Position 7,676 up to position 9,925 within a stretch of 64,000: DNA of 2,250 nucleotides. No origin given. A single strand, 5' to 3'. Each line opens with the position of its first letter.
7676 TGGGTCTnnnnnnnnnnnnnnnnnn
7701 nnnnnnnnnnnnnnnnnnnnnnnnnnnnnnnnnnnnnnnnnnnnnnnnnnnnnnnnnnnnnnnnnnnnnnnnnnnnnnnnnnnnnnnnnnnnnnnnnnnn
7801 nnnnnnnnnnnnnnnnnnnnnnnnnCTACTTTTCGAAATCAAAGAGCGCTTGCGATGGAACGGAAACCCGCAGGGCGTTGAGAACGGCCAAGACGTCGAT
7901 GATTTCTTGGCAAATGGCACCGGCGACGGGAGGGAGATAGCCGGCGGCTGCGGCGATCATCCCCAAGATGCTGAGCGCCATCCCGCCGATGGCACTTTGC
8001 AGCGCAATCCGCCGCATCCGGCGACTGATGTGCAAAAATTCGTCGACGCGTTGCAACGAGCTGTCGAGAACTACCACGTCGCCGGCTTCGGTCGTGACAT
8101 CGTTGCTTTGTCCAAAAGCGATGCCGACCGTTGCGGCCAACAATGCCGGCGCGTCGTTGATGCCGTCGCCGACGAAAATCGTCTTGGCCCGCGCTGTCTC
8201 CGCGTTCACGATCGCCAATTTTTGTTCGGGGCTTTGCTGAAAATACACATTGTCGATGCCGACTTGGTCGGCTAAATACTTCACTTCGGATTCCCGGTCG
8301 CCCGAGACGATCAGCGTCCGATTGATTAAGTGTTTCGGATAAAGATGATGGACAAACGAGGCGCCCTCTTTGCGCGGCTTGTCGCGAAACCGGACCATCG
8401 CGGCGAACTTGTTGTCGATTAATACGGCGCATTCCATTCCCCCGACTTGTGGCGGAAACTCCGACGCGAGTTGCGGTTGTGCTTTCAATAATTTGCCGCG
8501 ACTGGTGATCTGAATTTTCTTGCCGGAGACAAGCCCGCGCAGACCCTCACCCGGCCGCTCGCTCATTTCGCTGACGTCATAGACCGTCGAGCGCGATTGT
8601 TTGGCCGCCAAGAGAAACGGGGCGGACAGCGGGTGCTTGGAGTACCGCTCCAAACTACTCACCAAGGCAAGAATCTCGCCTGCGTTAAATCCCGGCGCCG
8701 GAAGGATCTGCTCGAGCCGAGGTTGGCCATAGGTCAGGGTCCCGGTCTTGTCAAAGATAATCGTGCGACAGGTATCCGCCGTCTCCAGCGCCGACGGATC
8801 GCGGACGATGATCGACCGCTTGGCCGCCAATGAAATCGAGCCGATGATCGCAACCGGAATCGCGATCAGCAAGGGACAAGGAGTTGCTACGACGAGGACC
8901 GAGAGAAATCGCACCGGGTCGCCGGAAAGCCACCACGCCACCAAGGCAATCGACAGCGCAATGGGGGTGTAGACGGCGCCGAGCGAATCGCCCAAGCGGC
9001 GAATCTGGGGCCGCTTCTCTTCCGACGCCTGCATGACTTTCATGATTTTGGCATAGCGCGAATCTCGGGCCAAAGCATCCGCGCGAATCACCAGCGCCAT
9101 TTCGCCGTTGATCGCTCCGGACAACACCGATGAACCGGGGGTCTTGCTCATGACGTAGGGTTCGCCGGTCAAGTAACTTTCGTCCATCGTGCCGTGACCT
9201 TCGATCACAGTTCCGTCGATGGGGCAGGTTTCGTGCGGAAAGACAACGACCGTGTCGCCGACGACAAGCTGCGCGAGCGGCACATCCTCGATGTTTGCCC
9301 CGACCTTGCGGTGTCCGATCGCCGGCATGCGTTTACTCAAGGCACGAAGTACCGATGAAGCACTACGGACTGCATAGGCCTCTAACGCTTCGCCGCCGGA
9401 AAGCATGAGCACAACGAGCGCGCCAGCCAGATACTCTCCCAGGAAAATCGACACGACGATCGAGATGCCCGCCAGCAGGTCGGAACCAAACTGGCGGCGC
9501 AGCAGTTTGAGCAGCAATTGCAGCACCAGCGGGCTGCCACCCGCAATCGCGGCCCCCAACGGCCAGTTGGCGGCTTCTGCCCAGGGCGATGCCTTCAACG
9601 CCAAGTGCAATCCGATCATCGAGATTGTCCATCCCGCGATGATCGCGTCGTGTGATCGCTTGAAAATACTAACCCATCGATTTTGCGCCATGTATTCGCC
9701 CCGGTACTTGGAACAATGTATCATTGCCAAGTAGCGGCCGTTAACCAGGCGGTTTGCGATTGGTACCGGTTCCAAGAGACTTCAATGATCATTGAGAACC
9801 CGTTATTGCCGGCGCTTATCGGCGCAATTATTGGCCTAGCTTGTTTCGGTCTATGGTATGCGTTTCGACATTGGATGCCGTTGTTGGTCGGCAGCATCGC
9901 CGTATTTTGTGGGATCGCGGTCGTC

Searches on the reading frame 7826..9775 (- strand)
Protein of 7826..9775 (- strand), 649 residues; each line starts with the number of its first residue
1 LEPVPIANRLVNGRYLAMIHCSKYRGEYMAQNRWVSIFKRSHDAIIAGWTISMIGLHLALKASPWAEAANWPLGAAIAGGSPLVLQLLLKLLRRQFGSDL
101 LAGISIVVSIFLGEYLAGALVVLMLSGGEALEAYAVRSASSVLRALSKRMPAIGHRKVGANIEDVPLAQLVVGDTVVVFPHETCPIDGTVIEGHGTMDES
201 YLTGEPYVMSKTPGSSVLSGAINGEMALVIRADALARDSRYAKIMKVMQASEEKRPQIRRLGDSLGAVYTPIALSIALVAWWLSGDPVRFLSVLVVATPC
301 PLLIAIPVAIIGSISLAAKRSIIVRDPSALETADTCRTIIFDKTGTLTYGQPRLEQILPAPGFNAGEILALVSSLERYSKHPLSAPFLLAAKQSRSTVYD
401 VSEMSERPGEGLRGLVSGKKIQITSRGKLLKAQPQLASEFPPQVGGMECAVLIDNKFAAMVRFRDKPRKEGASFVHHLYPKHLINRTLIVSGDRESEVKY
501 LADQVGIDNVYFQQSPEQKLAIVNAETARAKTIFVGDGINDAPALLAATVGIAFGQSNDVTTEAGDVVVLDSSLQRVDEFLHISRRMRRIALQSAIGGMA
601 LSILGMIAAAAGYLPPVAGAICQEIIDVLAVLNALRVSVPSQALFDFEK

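Call 78: search_protein_families(library=pfam, proteins=[window:7826-9775:-], max_evalue=0.00001)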
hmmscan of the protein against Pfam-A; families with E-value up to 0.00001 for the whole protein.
window:7826-9775:- (649 aa): 2 families
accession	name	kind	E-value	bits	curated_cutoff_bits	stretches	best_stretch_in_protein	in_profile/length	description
PF00122.25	E1-E2_ATPase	-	2.2e-38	132.1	28.1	1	157-320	10-181/181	E1-E2 ATPase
PF00702.32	Hydrolase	-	3.1e-19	70.6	26.4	1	337-548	2-190/191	haloacid dehalogenase-like hydrolase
